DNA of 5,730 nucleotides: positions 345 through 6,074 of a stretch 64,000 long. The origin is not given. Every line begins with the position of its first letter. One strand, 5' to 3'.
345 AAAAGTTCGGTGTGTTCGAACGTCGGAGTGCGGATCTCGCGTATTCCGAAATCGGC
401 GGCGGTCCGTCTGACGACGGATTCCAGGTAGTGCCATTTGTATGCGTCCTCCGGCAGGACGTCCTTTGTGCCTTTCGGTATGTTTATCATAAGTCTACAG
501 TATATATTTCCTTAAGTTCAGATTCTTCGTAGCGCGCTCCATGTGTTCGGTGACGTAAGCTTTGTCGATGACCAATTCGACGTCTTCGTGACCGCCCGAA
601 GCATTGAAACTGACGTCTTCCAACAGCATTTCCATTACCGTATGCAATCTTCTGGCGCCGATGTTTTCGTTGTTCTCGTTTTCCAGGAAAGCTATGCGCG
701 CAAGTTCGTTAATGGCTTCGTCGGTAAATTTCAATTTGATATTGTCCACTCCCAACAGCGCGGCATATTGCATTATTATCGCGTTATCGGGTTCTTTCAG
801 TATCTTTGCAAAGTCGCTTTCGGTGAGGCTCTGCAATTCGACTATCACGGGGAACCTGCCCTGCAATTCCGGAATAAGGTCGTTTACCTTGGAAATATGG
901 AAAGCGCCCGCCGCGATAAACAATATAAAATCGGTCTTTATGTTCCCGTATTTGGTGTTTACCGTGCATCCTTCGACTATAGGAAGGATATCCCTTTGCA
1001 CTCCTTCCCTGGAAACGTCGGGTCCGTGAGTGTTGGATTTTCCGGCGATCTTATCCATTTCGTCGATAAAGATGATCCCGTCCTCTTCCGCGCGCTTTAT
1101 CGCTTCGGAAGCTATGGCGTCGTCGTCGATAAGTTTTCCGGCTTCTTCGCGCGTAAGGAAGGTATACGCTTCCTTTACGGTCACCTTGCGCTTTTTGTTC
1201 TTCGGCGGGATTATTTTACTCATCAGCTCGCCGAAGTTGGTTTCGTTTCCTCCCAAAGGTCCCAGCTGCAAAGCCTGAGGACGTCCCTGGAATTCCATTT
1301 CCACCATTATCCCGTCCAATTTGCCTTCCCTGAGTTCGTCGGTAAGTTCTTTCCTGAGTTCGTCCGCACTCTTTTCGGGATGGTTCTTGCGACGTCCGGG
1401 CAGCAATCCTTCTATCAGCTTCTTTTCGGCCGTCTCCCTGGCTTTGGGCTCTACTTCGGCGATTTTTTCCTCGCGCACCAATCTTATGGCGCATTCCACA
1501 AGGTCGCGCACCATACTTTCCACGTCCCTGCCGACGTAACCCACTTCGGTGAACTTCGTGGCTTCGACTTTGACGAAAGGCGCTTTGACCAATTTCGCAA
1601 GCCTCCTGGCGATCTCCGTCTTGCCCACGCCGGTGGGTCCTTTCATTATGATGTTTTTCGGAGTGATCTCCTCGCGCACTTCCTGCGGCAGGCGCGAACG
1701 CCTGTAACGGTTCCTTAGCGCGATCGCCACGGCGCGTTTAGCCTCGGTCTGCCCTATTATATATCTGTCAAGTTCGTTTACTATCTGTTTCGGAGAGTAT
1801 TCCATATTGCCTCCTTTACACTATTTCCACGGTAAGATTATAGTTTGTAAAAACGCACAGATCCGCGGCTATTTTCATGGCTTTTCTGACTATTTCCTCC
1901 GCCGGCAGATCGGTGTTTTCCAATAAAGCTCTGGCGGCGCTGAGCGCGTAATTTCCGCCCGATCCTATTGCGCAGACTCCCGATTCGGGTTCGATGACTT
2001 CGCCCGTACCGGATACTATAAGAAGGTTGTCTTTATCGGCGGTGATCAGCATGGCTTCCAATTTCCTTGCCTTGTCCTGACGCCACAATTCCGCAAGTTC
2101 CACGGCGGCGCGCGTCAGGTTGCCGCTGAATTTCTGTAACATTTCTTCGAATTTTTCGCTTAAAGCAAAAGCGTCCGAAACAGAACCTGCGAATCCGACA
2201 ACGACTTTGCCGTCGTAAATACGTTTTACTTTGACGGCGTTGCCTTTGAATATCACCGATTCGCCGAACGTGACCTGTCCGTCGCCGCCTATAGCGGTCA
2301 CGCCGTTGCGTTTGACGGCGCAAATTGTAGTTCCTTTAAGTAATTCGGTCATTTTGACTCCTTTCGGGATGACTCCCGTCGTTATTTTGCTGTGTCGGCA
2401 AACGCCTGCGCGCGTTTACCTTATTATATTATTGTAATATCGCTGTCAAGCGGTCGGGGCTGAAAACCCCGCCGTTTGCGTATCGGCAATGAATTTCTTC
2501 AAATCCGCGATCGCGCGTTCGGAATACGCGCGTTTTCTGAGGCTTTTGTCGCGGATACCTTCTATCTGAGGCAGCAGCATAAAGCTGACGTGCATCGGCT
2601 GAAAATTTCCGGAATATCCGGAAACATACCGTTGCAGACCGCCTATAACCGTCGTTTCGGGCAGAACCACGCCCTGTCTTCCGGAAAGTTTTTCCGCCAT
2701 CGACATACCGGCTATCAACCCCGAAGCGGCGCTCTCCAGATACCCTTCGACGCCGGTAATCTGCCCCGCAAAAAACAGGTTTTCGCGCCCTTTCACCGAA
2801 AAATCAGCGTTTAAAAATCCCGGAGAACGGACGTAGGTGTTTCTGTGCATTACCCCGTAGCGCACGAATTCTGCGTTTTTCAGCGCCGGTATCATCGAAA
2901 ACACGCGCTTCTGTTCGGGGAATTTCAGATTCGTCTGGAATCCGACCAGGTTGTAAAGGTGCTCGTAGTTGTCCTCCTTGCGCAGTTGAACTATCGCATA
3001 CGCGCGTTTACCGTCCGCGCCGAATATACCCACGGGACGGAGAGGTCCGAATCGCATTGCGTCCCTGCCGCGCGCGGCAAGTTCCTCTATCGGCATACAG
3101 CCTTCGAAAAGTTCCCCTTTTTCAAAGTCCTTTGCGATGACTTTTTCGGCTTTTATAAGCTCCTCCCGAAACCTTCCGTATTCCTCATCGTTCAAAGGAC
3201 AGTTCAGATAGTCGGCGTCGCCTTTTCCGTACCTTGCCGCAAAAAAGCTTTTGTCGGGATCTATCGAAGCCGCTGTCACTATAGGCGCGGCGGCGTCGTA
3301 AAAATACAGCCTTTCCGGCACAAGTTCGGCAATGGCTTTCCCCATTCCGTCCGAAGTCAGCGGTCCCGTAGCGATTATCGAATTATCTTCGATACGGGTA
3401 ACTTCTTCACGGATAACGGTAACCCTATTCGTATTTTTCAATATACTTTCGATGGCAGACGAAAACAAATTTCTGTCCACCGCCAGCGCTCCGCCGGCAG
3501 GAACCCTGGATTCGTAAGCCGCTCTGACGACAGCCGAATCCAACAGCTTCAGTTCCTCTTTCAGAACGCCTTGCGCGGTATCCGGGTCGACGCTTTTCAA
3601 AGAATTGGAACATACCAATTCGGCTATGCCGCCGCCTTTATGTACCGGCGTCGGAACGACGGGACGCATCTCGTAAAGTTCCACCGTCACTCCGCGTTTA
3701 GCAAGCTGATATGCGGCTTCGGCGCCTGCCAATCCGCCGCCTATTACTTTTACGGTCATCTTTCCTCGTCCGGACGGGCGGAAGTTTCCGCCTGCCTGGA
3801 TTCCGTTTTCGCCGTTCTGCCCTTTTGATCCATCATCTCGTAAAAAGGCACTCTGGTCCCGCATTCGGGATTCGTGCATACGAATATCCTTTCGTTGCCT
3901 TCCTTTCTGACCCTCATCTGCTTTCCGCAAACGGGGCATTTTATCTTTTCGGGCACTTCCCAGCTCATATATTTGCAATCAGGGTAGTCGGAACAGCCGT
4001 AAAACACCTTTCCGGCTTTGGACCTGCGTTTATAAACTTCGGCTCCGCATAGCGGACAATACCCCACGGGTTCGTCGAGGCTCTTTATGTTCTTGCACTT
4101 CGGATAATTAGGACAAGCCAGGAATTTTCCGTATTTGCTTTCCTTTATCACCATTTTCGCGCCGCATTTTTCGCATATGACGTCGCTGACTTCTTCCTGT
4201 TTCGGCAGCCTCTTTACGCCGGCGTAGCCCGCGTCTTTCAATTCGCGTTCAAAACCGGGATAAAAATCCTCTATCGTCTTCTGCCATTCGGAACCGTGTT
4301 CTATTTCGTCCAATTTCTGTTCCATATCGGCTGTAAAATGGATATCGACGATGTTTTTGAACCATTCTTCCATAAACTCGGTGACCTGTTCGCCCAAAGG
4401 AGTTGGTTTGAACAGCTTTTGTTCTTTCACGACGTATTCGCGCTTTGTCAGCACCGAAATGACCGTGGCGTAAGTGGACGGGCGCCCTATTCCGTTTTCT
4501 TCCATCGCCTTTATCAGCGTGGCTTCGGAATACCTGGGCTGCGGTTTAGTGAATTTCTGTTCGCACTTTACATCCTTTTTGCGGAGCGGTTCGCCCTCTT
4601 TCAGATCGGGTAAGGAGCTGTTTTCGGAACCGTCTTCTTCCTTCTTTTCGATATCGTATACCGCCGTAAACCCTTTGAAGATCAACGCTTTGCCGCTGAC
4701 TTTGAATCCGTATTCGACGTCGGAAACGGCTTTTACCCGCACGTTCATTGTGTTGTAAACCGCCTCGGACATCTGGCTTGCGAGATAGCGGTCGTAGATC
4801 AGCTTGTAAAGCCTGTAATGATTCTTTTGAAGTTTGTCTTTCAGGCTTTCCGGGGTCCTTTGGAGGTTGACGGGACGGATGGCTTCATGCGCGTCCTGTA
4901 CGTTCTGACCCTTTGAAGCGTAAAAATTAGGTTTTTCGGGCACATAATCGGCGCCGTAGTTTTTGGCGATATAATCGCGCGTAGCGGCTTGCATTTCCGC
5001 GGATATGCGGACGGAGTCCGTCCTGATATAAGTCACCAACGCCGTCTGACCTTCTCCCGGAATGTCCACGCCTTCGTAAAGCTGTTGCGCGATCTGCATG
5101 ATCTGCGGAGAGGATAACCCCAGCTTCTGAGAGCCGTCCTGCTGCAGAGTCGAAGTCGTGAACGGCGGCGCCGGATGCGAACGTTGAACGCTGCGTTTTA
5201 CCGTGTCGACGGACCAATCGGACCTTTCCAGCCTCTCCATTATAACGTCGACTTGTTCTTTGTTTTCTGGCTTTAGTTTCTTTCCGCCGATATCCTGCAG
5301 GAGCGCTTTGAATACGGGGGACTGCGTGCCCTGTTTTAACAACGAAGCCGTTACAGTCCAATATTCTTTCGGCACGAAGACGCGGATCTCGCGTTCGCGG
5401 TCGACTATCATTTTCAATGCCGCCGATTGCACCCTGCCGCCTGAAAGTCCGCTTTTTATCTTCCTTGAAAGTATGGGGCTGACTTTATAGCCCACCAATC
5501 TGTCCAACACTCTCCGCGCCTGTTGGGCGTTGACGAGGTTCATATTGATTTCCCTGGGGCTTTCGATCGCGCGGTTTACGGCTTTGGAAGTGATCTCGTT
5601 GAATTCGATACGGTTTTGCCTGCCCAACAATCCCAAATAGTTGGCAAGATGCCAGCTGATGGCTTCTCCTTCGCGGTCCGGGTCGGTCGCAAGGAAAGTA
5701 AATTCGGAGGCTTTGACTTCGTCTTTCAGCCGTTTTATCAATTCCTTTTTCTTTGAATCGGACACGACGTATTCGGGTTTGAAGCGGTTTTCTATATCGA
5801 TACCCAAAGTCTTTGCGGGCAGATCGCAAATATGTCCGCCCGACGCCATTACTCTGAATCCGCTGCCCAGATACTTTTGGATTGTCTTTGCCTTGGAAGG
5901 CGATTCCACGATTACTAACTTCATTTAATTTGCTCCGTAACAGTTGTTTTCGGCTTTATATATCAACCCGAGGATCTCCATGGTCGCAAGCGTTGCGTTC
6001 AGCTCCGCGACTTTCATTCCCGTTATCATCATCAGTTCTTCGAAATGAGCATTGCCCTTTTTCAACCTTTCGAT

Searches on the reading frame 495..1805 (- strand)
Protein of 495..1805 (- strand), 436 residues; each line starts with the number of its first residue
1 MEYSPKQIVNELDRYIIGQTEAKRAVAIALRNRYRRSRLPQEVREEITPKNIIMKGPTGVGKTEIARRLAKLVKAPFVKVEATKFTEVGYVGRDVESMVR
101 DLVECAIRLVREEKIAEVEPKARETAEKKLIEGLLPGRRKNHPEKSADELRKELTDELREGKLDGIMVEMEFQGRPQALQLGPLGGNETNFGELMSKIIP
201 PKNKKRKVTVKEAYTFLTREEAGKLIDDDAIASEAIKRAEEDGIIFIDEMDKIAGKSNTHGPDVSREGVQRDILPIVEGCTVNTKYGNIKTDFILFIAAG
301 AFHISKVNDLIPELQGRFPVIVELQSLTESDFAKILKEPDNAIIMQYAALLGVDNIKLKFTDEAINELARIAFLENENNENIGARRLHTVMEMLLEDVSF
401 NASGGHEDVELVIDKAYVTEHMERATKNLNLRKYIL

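Call 54: search_protein_families(library=pfam, proteins=[window:495-1805:-], max_evalue=0.00001)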
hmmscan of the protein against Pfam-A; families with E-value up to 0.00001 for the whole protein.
window:495-1805:- (436 aa): 3 families
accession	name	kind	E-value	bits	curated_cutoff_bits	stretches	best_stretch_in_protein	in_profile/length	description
PF07724.20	AAA_2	-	4.5e-32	111.8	27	1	181-321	9-166/166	AAA domain (Cdc48 subfamily)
PF00004.35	AAA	-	1.5e-14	55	21.2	1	234-324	48-129/131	ATPase family associated with various cellular activities (AAA)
PF07728.20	AAA_5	-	3.3e-07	30.8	22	0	51-87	1-38/139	AAA domain (dynein-related subfamily)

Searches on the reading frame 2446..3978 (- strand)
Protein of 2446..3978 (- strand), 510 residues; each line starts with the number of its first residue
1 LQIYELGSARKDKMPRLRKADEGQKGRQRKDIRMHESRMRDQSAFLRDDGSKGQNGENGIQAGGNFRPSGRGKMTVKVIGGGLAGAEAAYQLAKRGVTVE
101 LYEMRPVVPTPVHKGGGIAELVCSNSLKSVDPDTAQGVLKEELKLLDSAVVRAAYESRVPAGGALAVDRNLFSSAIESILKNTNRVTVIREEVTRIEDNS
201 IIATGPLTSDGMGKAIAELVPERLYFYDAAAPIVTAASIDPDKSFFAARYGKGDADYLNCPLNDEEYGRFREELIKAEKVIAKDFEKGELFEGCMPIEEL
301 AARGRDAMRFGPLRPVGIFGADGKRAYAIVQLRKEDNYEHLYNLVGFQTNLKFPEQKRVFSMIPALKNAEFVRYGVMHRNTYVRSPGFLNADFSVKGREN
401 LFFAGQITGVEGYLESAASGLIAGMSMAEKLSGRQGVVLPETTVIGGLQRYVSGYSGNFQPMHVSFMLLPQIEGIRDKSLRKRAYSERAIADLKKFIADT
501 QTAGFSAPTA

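Call 54: search_protein_families(library=pfam, proteins=[window:2446-3978:-], max_evalue=0.00001)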
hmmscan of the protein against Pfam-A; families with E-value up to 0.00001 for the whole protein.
window:2446-3978:- (510 aa): 2 families
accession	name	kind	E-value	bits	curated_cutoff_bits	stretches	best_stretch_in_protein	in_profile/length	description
PF01134.28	GIDA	-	1.6e-91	307.8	22.1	1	76-434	2-390/391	Glucose inhibited division protein A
PF13450.12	NAD_binding_8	-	4.1e-07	30.6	21.9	1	78-107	1-30/68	NAD(P)-binding Rossmann-like domain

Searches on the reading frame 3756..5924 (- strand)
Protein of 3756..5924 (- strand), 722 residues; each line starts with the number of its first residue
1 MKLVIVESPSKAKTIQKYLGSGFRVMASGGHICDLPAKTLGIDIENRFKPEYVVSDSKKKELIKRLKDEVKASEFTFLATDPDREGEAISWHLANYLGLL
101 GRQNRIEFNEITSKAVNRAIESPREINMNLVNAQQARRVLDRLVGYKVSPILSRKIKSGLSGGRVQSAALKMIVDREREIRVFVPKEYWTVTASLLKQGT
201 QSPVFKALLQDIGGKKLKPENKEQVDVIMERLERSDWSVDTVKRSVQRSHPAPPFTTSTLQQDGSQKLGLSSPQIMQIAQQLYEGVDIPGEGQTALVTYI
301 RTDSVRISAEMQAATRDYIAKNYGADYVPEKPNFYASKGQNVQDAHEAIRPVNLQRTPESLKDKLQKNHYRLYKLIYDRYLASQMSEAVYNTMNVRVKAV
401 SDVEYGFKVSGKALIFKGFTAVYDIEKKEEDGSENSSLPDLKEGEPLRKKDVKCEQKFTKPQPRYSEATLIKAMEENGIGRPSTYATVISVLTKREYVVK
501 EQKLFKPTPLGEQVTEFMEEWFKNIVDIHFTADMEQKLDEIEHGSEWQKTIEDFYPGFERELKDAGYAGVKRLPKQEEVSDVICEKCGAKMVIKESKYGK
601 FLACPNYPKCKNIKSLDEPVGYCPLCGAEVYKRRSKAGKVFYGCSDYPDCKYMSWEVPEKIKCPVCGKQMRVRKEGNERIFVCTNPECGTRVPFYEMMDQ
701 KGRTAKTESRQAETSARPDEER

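Call 54: search_protein_families(library=pfam, proteins=[window:3756-5924:-], max_evalue=0.00001)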
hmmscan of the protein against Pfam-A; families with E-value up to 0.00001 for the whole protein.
window:3756-5924:- (722 aa): 5 families
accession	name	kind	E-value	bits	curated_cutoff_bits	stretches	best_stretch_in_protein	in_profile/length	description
PF01131.25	Topoisom_bac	-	2.5e-124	415.9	35.1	1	125-549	1-407/411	DNA topoisomerase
PF01396.24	Zn_ribbon_Top1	-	2e-30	104.7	32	2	582-617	2-37/39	Topoisomerase DNA binding C4 zinc finger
PF01751.28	Toprim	-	1.8e-20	73.3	23.1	1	2-111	1-96/96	Toprim domain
PF04606.18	Ogr_Delta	-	9.2e-08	32.3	26.3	0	662-698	1-43/47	Ogr/Delta-like zinc finger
PF13408.12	Zn_ribbon_recom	-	2.7e-06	28.1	25.3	0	660-686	5-32/58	Recombinase zinc beta ribbon domain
